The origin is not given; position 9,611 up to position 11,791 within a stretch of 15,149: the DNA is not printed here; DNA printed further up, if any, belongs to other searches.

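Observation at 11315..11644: The HAP2-like ectodomain has no transmembrane anchor; an Ig-like domain plus a dockerin-like tail takes its place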

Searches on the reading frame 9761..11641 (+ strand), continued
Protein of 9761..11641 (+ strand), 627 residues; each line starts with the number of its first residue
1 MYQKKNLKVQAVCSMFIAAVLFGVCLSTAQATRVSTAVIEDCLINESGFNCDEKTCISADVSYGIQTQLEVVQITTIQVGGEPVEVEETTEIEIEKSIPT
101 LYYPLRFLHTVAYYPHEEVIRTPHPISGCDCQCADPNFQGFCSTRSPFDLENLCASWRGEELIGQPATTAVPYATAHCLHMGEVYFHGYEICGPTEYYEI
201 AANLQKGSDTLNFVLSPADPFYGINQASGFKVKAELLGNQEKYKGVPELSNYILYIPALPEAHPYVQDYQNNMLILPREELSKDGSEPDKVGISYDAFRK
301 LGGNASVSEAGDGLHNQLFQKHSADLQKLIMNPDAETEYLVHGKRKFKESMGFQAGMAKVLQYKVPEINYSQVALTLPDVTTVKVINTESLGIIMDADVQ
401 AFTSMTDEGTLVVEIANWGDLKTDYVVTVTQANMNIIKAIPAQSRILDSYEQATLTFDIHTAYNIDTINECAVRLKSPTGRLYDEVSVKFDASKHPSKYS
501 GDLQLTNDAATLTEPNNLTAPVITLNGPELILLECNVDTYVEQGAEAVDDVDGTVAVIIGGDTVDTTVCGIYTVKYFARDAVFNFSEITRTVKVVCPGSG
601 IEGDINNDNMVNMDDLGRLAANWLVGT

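Call 37: search_solved_structures(query=A1, max_evalue=0.01, show_alignments=4)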
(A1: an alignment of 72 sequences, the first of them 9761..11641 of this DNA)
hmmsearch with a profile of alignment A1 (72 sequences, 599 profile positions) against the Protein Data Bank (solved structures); distinct sequences matched with E-value up to 0.01: 6.
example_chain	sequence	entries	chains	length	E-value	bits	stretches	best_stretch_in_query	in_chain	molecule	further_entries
5ow4_A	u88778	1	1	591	1.4e-51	178.8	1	45-515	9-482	Uncharacterized protein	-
6dbs_A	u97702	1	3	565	3.6e-48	167.6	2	255-518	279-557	Hapless 2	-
6e18_A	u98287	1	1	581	4.5e-48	167.3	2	255-517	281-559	Hapless 2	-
5mf1_A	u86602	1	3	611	5.8e-48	166.9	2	255-517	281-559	Fusion protein HAP2/GCS1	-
5ow3_C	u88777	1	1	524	4.3e-39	137.6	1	22-517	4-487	Protein HAPLESS 2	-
7s0k_A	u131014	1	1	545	2.4e-32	115.4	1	45-517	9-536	HAP2-GCS1 domain-containing protein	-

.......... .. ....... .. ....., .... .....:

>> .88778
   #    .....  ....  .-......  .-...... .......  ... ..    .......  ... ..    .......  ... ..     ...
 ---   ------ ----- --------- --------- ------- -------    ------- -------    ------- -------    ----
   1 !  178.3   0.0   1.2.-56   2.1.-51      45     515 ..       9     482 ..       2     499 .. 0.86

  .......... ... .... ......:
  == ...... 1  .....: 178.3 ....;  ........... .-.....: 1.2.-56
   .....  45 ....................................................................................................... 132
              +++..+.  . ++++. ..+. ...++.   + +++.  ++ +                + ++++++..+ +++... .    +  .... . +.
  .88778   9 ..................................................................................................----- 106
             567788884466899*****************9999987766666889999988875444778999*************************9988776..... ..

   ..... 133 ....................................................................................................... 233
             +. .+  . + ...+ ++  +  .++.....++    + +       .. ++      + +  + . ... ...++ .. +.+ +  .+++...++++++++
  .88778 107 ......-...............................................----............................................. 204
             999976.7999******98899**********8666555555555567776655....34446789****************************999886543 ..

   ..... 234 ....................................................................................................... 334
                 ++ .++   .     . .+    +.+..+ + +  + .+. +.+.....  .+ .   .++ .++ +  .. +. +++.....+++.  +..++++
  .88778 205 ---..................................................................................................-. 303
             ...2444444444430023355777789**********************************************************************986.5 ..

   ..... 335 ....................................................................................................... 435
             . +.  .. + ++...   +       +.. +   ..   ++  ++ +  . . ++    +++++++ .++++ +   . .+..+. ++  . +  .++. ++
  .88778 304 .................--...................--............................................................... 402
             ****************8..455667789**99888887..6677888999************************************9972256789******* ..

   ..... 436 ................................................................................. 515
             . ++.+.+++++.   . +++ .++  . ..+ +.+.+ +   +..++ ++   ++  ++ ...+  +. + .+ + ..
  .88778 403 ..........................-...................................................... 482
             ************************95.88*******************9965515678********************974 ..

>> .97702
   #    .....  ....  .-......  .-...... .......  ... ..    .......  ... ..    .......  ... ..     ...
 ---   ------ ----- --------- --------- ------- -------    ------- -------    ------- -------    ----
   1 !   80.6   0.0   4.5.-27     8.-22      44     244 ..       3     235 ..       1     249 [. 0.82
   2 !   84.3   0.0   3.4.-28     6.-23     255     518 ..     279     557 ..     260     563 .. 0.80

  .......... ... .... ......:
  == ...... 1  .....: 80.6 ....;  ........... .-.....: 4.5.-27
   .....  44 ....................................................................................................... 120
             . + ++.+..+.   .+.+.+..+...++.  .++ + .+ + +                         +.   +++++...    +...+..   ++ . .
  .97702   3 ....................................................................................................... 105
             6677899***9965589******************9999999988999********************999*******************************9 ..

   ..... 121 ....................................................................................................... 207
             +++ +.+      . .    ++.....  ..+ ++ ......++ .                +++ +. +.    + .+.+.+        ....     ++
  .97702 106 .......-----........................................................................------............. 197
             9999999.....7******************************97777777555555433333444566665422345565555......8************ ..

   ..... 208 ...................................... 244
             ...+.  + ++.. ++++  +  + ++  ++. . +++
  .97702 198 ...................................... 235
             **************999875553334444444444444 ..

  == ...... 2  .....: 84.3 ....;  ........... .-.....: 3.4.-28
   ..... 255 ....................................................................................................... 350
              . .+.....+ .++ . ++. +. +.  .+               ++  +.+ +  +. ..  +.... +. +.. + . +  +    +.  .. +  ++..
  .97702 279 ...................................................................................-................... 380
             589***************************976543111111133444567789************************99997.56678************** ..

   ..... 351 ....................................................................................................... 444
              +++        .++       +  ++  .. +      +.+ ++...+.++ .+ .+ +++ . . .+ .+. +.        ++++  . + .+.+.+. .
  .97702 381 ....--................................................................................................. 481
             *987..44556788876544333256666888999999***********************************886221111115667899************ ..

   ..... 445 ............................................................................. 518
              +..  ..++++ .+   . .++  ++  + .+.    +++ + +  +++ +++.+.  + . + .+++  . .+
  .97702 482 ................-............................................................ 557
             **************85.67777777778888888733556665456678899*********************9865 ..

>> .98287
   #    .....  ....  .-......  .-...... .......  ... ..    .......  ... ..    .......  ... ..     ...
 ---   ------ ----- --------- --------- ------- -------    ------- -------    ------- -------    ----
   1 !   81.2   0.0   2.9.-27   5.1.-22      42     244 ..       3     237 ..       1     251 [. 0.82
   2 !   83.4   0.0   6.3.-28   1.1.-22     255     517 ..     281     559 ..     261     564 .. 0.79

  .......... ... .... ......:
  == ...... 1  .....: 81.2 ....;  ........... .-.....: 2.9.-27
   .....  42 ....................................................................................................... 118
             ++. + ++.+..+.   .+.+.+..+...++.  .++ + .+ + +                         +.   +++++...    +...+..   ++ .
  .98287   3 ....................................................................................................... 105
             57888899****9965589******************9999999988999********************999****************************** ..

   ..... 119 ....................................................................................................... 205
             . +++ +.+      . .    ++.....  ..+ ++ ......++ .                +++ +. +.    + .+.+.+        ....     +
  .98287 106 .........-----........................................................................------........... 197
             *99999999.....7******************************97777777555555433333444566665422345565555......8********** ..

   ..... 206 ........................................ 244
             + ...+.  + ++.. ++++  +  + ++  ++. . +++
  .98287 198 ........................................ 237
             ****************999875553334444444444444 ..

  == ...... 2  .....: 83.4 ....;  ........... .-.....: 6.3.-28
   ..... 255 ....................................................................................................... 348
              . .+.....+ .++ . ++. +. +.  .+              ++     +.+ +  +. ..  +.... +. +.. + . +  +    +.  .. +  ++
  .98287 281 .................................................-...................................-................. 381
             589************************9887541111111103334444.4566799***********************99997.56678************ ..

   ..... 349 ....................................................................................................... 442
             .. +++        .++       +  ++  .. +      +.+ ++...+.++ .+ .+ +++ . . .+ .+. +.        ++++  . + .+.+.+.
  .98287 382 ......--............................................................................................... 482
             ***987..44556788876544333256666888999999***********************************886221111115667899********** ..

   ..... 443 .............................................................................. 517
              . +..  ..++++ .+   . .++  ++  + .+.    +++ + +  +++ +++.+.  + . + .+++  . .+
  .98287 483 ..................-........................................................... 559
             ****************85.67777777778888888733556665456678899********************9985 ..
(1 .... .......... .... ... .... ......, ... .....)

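Call 49: search_protein_families(library=pfam, proteins=[L003:13055-14617:+, L003:8140-9699:+, L001:6842-8356:+, L005:6879-9464:+, L005:396-2798:+], max_evalue=1)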
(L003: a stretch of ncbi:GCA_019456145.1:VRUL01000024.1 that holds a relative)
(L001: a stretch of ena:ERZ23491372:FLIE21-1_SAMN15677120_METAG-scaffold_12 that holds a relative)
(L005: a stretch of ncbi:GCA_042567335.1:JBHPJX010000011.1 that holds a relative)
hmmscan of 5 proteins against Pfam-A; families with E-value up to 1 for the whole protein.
L003:13055-14617:+ (521 aa): 0 families

L003:8140-9699:+ (520 aa): 1 family
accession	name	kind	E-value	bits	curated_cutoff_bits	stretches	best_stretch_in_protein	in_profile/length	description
PF02018.23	CBM_4_9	-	0.11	13.3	25.9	1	380-471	26-116/136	Carbohydrate binding domain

L001:6842-8356:+ (505 aa): 2 families
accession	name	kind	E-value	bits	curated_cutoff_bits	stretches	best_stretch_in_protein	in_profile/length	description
PF08378.17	NERD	-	0.019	15.9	22.1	0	109-140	40-72/111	Nuclease-related domain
PF18762.7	Kinase-PolyVal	-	0.059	13.8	27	1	347-405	72-131/160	Serine/Threonine/Tyrosine Kinase found in polyvalent proteins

L005:6879-9464:+ (862 aa): 2 families
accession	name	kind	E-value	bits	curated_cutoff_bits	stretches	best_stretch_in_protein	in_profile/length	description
PF02412.23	TSP_3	-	1.1e-31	108.7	25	11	370-412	1-36/36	Thrombospondin type 3 repeat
PF17595.7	DUF5491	-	0.22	12.3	27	0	595-615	29-50/68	Family of unknown function (DUF5491)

L005:396-2798:+ (801 aa): 0 families

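Call 58: list_cluster_members(proteins=[P0133, P0170, P0157, P0139, P0145, P0156, P0106, P0124, P0131, P0171])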
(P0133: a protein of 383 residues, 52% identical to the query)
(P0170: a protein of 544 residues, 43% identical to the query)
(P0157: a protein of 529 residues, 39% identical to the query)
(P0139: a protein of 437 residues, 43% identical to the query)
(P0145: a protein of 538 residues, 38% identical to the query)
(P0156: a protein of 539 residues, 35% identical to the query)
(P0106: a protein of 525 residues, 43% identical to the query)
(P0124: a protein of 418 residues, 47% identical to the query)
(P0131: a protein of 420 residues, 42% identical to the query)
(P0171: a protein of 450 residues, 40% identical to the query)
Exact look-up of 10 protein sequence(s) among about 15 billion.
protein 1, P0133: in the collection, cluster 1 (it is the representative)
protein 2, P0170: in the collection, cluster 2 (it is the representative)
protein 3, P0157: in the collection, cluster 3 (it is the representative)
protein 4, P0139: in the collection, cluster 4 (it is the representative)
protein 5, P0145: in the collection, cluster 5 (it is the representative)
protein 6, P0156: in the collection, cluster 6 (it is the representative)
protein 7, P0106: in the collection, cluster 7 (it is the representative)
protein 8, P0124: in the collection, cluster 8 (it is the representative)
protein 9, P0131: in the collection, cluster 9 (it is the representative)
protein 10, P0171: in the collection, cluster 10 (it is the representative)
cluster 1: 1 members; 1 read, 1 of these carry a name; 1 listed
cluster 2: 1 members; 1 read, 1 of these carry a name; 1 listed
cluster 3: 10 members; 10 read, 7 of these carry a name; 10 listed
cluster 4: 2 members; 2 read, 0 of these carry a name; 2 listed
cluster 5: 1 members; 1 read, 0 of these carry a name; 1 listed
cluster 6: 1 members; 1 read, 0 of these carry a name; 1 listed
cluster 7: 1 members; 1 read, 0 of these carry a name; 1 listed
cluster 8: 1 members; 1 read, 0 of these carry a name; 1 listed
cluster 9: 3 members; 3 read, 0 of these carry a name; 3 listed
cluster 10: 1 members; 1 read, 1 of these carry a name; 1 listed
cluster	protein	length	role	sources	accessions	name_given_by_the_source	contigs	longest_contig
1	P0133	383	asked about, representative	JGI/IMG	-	hypothetical protein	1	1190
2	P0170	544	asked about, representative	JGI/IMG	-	hypothetical protein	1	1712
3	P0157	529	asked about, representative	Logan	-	-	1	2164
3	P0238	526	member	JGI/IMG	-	hypothetical protein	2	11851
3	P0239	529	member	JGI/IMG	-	hypothetical protein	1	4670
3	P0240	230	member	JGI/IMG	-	hypothetical protein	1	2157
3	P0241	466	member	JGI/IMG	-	hypothetical protein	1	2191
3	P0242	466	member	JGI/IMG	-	hypothetical protein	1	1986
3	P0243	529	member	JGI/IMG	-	hypothetical protein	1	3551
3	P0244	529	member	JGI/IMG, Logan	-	hypothetical protein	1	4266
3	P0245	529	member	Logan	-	-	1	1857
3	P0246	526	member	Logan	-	-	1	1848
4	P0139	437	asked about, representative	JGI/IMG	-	-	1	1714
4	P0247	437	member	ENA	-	-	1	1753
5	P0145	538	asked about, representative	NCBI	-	-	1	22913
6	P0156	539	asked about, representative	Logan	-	-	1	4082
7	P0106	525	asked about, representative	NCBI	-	-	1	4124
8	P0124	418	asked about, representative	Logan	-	-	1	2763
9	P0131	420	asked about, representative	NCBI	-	-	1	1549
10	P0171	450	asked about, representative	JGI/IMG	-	hypothetical protein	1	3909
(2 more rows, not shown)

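Call 59: find_encoding_contigs(protein=P0170, flank=3000, max_places=3)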
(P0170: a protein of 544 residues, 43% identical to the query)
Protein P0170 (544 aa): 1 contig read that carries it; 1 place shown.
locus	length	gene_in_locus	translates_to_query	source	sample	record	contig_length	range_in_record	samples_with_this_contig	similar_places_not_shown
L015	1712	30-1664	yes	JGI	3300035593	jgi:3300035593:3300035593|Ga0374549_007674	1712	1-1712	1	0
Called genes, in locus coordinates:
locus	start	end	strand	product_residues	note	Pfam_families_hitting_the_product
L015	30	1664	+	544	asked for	PF10699:HAP2-GCS1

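Call 60: find_encoding_contigs(protein=P0133, flank=3000, max_places=3)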
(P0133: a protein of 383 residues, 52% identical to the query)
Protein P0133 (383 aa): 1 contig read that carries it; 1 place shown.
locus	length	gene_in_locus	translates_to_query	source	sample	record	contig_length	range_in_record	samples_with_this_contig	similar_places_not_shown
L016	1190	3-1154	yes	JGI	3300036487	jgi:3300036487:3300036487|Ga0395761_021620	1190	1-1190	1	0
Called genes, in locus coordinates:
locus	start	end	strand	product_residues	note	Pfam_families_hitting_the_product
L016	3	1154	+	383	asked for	PF10699:HAP2-GCS1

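Call 75: find_encoding_contigs(protein=P0007, flank=5000, max_places=2)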
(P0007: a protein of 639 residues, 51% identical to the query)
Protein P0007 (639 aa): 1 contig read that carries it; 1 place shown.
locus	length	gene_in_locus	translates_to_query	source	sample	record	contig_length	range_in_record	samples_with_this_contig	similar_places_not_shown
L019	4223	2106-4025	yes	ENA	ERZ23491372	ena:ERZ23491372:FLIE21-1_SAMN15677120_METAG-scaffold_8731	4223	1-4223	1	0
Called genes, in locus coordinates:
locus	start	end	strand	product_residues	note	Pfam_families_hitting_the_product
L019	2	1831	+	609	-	?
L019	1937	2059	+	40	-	-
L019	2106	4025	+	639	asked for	PF10699:HAP2-GCS1, PF16403:Bact_surface_Ig-like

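Call 76: find_encoding_contigs(protein=P0002, flank=5000, max_places=2)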
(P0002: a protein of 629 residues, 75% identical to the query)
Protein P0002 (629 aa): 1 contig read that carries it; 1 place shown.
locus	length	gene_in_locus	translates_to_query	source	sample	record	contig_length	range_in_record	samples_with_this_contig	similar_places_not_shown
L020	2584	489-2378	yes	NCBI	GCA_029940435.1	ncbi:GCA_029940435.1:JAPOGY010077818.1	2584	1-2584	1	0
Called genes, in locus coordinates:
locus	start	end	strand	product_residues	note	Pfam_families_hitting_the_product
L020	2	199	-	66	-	?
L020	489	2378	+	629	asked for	PF10699:HAP2-GCS1, PF16403:Bact_surface_Ig-like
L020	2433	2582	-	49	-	?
